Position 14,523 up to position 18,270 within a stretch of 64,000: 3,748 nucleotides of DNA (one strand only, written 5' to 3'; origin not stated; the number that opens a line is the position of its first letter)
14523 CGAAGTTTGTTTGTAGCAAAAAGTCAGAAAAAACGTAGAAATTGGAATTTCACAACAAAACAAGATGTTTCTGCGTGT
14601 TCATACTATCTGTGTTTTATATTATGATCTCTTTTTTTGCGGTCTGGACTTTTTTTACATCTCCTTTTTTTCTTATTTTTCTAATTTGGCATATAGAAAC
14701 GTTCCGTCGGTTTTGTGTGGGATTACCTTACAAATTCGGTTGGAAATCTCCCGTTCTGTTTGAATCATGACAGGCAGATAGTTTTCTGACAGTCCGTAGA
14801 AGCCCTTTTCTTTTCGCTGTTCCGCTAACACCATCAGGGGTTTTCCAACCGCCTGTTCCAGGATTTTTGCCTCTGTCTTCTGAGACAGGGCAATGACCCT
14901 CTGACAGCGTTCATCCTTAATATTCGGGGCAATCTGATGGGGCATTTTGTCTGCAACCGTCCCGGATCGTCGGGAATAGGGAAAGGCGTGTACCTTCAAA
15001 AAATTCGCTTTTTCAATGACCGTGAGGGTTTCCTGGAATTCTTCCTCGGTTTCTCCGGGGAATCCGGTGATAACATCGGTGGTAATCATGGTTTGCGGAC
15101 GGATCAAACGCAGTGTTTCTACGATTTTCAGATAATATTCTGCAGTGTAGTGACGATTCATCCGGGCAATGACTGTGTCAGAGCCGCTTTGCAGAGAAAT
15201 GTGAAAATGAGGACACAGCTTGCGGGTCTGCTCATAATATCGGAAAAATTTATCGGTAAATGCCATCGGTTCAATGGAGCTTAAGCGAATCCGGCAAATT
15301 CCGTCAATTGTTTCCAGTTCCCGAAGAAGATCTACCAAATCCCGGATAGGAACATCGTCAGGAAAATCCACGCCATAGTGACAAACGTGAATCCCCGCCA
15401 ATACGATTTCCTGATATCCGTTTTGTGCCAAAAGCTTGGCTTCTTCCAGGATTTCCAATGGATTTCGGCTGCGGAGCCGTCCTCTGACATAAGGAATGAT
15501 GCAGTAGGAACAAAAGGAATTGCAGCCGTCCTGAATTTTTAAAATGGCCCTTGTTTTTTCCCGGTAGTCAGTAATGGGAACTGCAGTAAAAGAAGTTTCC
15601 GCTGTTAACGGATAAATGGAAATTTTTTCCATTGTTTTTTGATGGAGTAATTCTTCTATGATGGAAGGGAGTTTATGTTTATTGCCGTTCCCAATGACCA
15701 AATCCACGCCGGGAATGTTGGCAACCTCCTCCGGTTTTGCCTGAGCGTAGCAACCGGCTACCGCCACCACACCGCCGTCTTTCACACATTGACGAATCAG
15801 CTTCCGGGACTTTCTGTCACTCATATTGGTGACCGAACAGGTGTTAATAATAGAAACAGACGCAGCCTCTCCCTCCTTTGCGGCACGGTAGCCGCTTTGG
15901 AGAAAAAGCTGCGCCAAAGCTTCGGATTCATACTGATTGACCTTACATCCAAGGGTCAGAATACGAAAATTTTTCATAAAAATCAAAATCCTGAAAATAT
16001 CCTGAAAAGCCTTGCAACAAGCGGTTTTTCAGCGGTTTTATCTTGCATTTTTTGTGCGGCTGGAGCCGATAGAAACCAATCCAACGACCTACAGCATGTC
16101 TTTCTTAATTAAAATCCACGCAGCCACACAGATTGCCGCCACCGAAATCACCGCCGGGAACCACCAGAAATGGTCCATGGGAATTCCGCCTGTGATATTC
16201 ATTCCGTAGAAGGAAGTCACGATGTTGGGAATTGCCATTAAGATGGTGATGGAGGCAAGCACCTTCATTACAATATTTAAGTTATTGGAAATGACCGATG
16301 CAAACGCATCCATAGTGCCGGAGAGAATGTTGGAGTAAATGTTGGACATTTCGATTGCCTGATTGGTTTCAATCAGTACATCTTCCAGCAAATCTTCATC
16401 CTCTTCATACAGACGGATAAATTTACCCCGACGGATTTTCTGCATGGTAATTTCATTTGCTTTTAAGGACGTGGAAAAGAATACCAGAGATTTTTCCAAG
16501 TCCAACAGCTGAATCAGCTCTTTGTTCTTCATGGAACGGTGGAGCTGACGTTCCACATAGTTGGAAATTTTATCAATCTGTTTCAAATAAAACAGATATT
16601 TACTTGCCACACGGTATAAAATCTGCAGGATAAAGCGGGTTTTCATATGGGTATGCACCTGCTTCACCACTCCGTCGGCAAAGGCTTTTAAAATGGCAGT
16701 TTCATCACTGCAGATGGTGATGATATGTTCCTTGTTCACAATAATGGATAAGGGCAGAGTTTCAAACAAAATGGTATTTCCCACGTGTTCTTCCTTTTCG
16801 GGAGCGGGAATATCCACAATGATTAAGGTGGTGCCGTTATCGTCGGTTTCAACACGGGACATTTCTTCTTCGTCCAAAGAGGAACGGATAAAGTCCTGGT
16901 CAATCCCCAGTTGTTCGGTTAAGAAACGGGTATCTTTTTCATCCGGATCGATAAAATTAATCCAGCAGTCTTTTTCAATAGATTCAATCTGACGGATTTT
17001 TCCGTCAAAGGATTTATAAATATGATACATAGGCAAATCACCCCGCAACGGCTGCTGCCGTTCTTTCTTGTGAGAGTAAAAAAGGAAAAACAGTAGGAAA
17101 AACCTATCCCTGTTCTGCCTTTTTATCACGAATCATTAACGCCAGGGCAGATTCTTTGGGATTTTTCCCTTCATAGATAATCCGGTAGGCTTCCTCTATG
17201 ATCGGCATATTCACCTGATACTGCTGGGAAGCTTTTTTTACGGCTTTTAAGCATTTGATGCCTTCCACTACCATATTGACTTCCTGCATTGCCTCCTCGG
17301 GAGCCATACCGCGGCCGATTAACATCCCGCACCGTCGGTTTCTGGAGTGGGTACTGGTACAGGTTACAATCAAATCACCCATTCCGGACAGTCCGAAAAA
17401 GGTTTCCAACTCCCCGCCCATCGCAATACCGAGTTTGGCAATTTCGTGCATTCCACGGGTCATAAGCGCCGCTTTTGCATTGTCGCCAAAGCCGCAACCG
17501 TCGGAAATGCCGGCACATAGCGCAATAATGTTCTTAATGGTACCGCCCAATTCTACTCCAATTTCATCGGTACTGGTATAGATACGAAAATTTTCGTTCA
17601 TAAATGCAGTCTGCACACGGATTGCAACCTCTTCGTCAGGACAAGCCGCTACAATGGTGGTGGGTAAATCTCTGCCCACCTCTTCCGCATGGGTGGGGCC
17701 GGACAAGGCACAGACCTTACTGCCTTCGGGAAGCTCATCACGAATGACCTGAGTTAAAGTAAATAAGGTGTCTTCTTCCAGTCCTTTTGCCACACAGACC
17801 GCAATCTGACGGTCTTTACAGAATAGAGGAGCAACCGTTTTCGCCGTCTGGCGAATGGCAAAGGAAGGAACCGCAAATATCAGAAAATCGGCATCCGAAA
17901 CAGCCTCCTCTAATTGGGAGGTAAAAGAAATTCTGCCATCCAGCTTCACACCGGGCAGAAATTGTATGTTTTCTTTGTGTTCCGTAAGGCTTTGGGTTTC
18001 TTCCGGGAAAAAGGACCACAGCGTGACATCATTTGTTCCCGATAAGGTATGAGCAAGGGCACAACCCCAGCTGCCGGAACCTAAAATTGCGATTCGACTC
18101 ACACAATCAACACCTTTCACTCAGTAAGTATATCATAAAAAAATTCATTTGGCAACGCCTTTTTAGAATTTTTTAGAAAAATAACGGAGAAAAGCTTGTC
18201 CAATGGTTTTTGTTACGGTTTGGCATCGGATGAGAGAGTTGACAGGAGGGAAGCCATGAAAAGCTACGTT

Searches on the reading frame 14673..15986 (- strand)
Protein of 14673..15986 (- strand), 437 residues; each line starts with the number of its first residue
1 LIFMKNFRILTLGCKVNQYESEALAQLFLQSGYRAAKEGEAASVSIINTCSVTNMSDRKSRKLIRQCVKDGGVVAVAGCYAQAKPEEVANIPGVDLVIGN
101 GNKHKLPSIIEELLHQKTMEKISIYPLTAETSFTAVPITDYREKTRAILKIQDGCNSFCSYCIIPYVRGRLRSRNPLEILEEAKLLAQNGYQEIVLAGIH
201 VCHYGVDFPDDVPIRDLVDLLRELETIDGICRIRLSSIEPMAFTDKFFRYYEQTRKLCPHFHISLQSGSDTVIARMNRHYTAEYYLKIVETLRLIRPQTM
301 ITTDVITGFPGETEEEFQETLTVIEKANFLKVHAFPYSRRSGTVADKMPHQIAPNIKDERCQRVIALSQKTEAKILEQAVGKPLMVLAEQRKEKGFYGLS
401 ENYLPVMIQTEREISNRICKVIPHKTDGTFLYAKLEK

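Call 79: search_protein_families(library=pfam, proteins=[window:14673-15986:-], max_evalue=0.00001)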
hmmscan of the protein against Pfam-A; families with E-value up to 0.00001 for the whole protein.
window:14673-15986:- (437 aa): 2 families
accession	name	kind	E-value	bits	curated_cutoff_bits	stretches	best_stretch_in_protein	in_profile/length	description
PF04055.27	Radical_SAM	-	1.5e-25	90.7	29.5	1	150-322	2-164/166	Radical SAM superfamily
PF00919.26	UPF0004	-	3.6e-23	81.8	27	1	7-99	2-98/98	Uncharacterized protein family UPF0004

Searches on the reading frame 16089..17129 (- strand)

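Call 79: search_protein_families(library=pfam, proteins=[window:16089-17129:-], max_evalue=0.00001)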
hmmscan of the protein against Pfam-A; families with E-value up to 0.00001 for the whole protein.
window:16089-17129:- (346 aa): 1 family
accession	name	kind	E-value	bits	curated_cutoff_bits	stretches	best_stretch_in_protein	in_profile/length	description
PF01544.23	CorA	-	7.1e-51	173.7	27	1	55-342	5-291/292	CorA-like Mg2+ transporter protein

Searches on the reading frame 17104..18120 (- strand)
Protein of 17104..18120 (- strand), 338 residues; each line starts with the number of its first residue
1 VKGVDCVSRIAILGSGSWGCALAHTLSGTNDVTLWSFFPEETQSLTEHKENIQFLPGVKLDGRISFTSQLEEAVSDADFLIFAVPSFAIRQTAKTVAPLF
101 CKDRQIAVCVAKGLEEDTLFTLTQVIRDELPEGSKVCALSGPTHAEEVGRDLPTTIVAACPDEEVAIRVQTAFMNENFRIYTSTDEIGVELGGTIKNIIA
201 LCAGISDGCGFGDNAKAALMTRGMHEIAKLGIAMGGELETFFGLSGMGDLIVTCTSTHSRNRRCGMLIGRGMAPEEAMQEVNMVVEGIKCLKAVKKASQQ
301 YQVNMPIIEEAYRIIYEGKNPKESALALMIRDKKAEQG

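Call 79: search_protein_families(library=pfam, proteins=[window:17104-18120:-], max_evalue=0.00001)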
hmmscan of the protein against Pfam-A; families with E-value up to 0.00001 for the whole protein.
window:17104-18120:- (338 aa): 5 families
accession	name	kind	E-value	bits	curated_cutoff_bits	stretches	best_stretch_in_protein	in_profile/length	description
PF07479.19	NAD_Gly3P_dh_C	-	1.9e-56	190.6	25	1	185-323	1-139/142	NAD-dependent glycerol-3-phosphate dehydrogenase C-terminus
PF01210.29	NAD_Gly3P_dh_N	-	2.2e-45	154.9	23.1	1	10-165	2-157/158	NAD-dependent glycerol-3-phosphate dehydrogenase N-terminus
PF20618.3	GPD_NAD_C_bact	-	1.1e-22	80.7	27.6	1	245-310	1-65/66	Bacterial GPD, NAD-dependent C-terminal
PF02558.23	ApbA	-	2.4e-06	27.7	22.2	1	10-115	1-104/150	Ketopantoate reductase PanE/ApbA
PF03807.23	F420_oxidored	-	5e-06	27.5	21.6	0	9-96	1-79/94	NADP oxidoreductase coenzyme F420-dependent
